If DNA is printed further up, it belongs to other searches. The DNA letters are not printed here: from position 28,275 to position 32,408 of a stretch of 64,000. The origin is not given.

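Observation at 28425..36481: Membrane-anchored giant HerA/FtsK/VirD4-like ATPase, sequon-rich surface protein, secretion ATPase and Flp-like pilin, with no platform protein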

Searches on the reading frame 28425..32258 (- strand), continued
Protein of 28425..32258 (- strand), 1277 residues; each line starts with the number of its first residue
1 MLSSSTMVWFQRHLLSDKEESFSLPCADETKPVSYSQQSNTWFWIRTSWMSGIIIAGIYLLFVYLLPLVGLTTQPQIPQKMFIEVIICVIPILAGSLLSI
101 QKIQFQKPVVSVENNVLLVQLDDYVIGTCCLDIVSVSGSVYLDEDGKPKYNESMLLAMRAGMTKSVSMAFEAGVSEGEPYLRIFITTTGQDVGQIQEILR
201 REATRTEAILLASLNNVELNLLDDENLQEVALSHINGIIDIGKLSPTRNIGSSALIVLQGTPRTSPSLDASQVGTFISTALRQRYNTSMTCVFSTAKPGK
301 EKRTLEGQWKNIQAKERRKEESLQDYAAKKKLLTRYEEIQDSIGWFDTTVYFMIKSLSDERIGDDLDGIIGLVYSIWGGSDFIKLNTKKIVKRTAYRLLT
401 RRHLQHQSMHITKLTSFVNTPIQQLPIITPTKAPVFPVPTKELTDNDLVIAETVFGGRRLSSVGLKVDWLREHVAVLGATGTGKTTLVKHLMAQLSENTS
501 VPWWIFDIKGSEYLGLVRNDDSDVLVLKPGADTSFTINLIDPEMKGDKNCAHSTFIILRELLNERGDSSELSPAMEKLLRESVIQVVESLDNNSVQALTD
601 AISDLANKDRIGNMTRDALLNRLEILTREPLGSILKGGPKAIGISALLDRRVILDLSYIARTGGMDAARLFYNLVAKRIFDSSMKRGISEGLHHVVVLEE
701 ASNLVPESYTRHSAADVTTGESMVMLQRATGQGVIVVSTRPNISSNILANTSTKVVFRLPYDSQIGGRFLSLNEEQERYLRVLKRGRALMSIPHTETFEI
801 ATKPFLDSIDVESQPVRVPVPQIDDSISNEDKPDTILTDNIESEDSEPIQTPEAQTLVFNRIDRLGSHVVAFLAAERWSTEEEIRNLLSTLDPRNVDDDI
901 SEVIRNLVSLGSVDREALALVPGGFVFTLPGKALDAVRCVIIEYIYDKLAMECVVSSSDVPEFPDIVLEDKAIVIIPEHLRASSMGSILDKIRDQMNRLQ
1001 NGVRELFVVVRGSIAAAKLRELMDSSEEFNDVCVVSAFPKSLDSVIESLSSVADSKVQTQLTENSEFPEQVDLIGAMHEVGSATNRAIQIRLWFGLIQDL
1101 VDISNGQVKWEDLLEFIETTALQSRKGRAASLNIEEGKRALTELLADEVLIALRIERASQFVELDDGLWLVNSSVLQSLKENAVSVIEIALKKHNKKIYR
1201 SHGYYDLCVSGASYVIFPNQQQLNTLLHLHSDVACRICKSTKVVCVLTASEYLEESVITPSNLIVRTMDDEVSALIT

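Call 38: find_encoding_contigs(protein=P0248, flank=10000, max_places=2)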
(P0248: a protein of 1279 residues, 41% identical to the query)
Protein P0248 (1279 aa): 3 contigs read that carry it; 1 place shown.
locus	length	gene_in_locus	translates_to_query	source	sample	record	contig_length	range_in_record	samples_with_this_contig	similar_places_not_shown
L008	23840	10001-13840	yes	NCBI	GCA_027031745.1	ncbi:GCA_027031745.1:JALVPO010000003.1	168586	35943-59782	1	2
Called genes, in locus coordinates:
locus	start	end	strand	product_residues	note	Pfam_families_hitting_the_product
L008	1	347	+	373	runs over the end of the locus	PF08271:Zn_Ribbon_TF (weak)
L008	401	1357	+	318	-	PF05496:RuvB_N (weak), PF13177:DNA_pol3_delta2, PF00004:AAA, PF21960:RCF1-5-like_lid (weak), PF25361:AAA_lid_RFC1 (weak), PF08542:Rep_fac_C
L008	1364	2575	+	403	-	PF03215:Rad17 (weak), PF13191:AAA_16 (weak), PF13401:AAA_22 (faint), PF00004:AAA, PF13173:AAA_14 (weak), PF21960:RCF1-5-like_lid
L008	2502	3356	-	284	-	PF01416:PseudoU_synth_1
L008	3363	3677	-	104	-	PF12840:HTH_20, PF01022:HTH_5, PF12802:MarR_2 (weak), PF09339:HTH_IclR (weak), PF13412:HTH_24 (weak)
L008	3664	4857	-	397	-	PF13191:AAA_16 (faint), PF00004:AAA (weak), PF13401:AAA_22, PF22703:Cdc6_lid, PF09079:WHD_Cdc6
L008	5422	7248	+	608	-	PF00437:T2SSE, PF27713:UCP018868 (weak)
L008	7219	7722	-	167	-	-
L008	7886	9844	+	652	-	PF11974:bMG3 (faint), PF16640:Big_3_5 (faint), PF24695:PITM1-3 (faint), PF02369:Big_1 (faint), PF17789:MG4 (faint), PF13620:CarboxypepD_reg (faint)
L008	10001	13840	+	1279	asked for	PF01935:DUF87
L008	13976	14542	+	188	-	PF05916:Sld5 (weak)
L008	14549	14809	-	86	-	-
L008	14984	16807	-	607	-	PF13522:GATase_6, PF13537:GATase_7, PF13580:SIS_2 (faint), PF01380:SIS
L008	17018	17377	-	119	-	PF00338:Ribosomal_S10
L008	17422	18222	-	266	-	PF00696:AA_kinase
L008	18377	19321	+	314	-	PF03259:Robl_LC7 (faint)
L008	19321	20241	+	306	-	-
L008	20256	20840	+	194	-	PF00025:Arf, PF00071:Ras (weak), PF08477:Roc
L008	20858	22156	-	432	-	PF01966:HD, PF19276:HD_assoc_2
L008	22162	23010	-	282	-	PF01381:HTH_3, PF12844:HTH_19 (faint), PF13560:HTH_31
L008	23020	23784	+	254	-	PF03029:ATP_bind_1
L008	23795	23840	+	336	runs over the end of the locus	PF01555:N6_N4_Mtase (weak), PF01170:UPF0020, PF03602:Cons_hypoth95 (weak), PF05175:MTS (weak), PF13847:Methyltransf_31, PF08241:Methyltransf_11 (faint), PF13649:Methyltransf_25 (weak)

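Call 39: find_encoding_contigs(protein=P0243, flank=10000, max_places=2)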
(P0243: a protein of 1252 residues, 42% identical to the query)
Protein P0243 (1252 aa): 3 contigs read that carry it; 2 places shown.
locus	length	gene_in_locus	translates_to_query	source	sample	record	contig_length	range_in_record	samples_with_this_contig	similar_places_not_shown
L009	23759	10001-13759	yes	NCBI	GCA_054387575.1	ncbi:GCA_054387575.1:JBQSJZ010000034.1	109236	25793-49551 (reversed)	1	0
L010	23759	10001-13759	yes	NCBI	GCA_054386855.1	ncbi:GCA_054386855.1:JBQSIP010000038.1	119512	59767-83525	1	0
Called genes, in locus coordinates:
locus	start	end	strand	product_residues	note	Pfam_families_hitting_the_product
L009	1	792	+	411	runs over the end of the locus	PF01855:POR_N, PF17147:PFOR_II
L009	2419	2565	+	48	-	-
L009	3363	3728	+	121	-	-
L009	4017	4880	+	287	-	PF00382:TFIIB (faint)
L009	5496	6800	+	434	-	PF00437:T2SSE, PF27713:UCP018868 (weak)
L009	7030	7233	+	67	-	-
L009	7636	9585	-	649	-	PF16640:Big_3_5 (faint), PF02369:Big_1 (faint), PF17789:MG4 (faint)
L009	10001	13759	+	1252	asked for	PF01935:DUF87, PF10412:TrwB_AAD_bind (faint)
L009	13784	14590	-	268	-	PF00696:AA_kinase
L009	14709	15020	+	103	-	PF00338:Ribosomal_S10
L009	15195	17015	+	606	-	PF13522:GATase_6, PF13537:GATase_7, PF13580:SIS_2 (faint), PF01380:SIS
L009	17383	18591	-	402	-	PF00266:Aminotran_5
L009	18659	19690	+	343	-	PF01909:NTP_transf_2 (faint)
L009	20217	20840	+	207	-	-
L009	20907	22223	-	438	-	PF01488:Shikimate_DH (weak), PF03435:Sacchrp_dh_NADP, PF16653:Sacchrp_dh_C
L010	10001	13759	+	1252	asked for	PF01935:DUF87, PF10412:TrwB_AAD_bind (faint)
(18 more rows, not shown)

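Call 58: find_related_loci(query=A7, collection=genome_contigs, flank=10000)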
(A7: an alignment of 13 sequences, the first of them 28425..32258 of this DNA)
Query A7 (1277 aa) in genome_contigs; peptide patterns used: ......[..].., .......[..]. (x = any residue, [..] = any of these).
134 stretches matched a pattern; 78 encode a relative of the query (tblastn E <= 1e-3); 78 distinct loci.
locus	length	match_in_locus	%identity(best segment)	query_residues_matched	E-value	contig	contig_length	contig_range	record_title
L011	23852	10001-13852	78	1-1276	0e+0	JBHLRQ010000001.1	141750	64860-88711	MAG: Candidatus Thorarchaeota archaeon isolate TM1S.149 TM1S.149@74, whole genome shotgun sequence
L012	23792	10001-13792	74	18-1277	0e+0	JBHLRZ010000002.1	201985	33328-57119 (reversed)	MAG: Candidatus Thorarchaeota archaeon isolate TM2M.152 TM2M.152@53, whole genome shotgun sequence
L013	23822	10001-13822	70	9-1277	0e+0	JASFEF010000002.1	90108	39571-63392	MAG: Candidatus Thorarchaeota archaeon isolate D0606M12metaG_Bin_135 D0606M12metaG_FD_scaffold_7_c1, whole genome shotgu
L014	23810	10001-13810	70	9-1277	0e+0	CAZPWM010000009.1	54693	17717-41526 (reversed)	MAG TPA_asm: uncultured archaeon isolate SRP214966_co4_397 genome assembly, contig: NODE_314_length_54693_cov_7.825579,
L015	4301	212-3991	69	21-1277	0e+0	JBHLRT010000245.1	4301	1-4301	MAG: Candidatus Thorarchaeota archaeon isolate TM1S.7 TM1S.7@75897, whole genome shotgun sequence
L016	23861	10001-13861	68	1-1277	0e+0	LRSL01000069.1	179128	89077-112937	MAG: Candidatus Thorarchaeota archaeon SMTZ1-45 WOR1_30_36_30, whole genome shotgun sequence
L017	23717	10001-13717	70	44-1277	0e+0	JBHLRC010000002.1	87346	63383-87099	MAG: Candidatus Thorarchaeota archaeon isolate QM2B.38 QM2B.38@104, whole genome shotgun sequence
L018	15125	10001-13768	67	22-1275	0e+0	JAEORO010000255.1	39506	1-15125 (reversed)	MAG: Candidatus Thorarchaeota archaeon isolate MP5_2600 k127_78088591, whole genome shotgun sequence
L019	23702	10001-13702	68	49-1275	0e+0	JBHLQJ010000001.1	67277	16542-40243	MAG: Candidatus Thorarchaeota archaeon isolate LCG1B.521 LCG1B.521@1963, whole genome shotgun sequence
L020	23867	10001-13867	68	1-1277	0e+0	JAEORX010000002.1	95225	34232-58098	MAG: Candidatus Thorarchaeota archaeon isolate Yap200.bin7.15 contig_494, whole genome shotgun sequence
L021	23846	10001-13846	68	3-1276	0e+0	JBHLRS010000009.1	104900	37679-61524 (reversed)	MAG: Candidatus Thorarchaeota archaeon isolate TM1S.264 TM1S.264@170, whole genome shotgun sequence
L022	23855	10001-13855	59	1-1277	0e+0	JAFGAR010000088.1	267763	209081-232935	MAG: Candidatus Thorarchaeota archaeon isolate Zod_maxbin.0292 k87_2924225, whole genome shotgun sequence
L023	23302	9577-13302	61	34-1277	0e+0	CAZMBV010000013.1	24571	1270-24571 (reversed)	MAG TPA_asm: uncultured archaeon isolate SRP214966_co2_306 genome assembly, contig: NODE_2646_length_24571_cov_10.026799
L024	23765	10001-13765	60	22-1277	0e+0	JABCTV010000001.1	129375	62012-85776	MAG: Candidatus Thorarchaeota archaeon isolate HM6_B34 NODE_16_length_129375_cov_0.762751, whole genome shotgun sequence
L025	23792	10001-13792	59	21-1277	0e+0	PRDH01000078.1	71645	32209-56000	MAG: Candidatus Thorarchaeota archaeon isolate OWC2 Thor_OWC2_078, whole genome shotgun sequence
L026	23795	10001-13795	60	21-1277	0e+0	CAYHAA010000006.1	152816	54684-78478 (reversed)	MAG TPA_asm: uncultured archaeon isolate ERP119294_co1_301 genome assembly, contig: NODE_98_length_152816_cov_99.340270,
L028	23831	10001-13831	70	3-1277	0e+0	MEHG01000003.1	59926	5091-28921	MAG: Candidatus Thorarchaeota archaeon AB_25 ThorAB25_contig000003, whole genome shotgun sequence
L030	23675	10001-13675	56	42-1263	0e+0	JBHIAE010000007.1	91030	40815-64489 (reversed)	MAG: Candidatus Thorarchaeota archaeon isolate K_3_bin.28 NODE_24_length_91030_cov_27.160967, whole genome shotgun seque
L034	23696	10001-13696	55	28-1263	0e+0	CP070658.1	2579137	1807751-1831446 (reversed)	MAG: Candidatus Thorarchaeota archaeon isolate bin8 chromosome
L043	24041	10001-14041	67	1-1277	0e+0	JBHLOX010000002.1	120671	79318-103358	MAG: Promethearchaeota archaeon isolate DZ3S.281 DZ3S.281@223, whole genome shotgun sequence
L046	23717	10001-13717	61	37-1277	0e+0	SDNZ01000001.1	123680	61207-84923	MAG: Candidatus Thorarchaeota archaeon isolate AMARA_8 AMARA-sed17-121, whole genome shotgun sequence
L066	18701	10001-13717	70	44-1277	0e+0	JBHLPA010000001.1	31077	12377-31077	MAG: Promethearchaeota archaeon isolate DZ3S.355 DZ3S.355@3568, whole genome shotgun sequence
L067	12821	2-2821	63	338-1277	0e+0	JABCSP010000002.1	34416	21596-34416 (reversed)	MAG: Candidatus Thorarchaeota archaeon isolate HM4_26_B25 NODE_180_length_34416_cov_0.570591, whole genome shotgun seque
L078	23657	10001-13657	39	30-1252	0e+0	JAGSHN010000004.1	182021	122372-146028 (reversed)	MAG: Candidatus Thorarchaeota archaeon isolate A361 k151_434238, whole genome shotgun sequence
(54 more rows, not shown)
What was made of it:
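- It is a core single-copy gene across a whole class (call 58).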

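Call 60: find_homologous_proteins(query=A5)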
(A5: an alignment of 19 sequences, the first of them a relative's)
Query A5 (19 sequences) (1060 aa, profile of the alignment): 5 proteins with E <= 0.001 among 8000 candidates.
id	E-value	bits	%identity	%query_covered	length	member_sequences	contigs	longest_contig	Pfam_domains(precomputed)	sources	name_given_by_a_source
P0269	7.8e-295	999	100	100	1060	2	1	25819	PF01935.24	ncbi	ncbi:MAG: ATP-binding protein [Candidatus Ranarchaeia archaeon]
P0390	1.2e-108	383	44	43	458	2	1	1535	PF01935.24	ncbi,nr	ncbi:MAG: DUF87 domain-containing protein, partial [Candidatus Heimdallarchaeota archaeon]|nr:DUF87 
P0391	7.0e-37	145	27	34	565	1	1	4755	PF01935.24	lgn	-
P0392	7.1e-28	115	24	40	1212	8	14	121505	PF10412.16,PF01935.24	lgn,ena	-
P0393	1.6e-17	81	31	7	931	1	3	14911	-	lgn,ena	-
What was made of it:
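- Tried and rejected: The third homology search, with the 19-sequence profile, returned only 5 proteins (call 60).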

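Call 61: find_encoding_contigs(protein=P0269, flank=10000, max_places=1)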
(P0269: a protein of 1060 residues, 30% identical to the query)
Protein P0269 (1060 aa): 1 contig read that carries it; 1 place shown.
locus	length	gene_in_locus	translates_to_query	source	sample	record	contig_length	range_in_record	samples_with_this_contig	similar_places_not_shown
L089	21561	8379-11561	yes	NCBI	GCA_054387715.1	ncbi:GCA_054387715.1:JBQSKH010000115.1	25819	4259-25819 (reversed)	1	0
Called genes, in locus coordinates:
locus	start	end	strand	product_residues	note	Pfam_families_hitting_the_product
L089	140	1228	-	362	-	PF26356:Pelota_N, PF03464:eRF1_2, PF03465:eRF1_3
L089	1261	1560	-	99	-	PF01022:HTH_5, PF13412:HTH_24 (weak)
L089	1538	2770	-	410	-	PF01637:ATPase_2 (weak), PF13401:AAA_22, PF22606:Cdc6-ORC-like_ATPase_lid (weak), PF22703:Cdc6_lid, PF09079:WHD_Cdc6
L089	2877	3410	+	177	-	PF02566:OsmC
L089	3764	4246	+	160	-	-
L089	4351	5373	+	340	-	-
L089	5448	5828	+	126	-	PF01201:Ribosomal_S8e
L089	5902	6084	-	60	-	-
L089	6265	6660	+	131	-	-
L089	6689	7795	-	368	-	PF04055:Radical_SAM, PF13353:Fer4_12 (weak)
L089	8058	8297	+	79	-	-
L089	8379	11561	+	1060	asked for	PF01935:DUF87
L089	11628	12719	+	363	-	PF01170:UPF0020, PF01555:N6_N4_Mtase (faint), PF03602:Cons_hypoth95 (faint)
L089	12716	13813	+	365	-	PF23023:Anti-Pycsar_Apyc1, PF00753:Lactamase_B, PF12706:Lactamase_B_2 (weak)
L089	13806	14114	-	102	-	PF00338:Ribosomal_S10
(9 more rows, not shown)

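Call 62: find_encoding_contigs(protein=P0264, flank=10000, max_places=1)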
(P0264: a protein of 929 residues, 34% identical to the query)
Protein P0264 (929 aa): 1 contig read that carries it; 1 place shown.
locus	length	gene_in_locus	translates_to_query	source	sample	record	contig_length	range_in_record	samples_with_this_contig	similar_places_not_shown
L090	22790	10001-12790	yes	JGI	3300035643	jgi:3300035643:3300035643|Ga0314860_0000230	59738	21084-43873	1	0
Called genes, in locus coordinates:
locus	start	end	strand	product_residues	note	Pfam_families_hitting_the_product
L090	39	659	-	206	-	-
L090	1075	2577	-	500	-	PF07676:PD40 (faint), PF26550:Tricorn_2nd (faint)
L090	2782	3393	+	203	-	PF03243:MerB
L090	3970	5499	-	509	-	-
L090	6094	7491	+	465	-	-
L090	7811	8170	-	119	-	PF00903:Glyoxalase, PF13669:Glyoxalase_4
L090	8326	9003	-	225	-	PF13489:Methyltransf_23, PF01209:Ubie_methyltran, PF06325:PrmA (weak), PF05175:MTS (weak), PF13847:Methyltransf_31, PF08241:Methyltransf_11, PF08242:Methyltransf_12, PF13649:Methyltransf_25, +2 more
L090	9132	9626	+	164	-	PF01978:TrmB (weak), PF01047:MarR, PF12802:MarR_2, PF13412:HTH_24 (weak), PF09339:HTH_IclR (weak)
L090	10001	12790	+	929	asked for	PF01935:DUF87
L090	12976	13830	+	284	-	-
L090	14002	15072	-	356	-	-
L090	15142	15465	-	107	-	-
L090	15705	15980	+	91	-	-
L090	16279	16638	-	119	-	-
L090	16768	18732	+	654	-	PF02463:SMC_N (weak), PF11398:DUF2813 (weak), PF13175:AAA_15, PF13476:AAA_23, PF00005:ABC_tran (faint), PF13304:AAA_21, PF20469:OLD-like_TOPRIM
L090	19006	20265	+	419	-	PF01555:N6_N4_Mtase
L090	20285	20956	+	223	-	PF27324:MjaV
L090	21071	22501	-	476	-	-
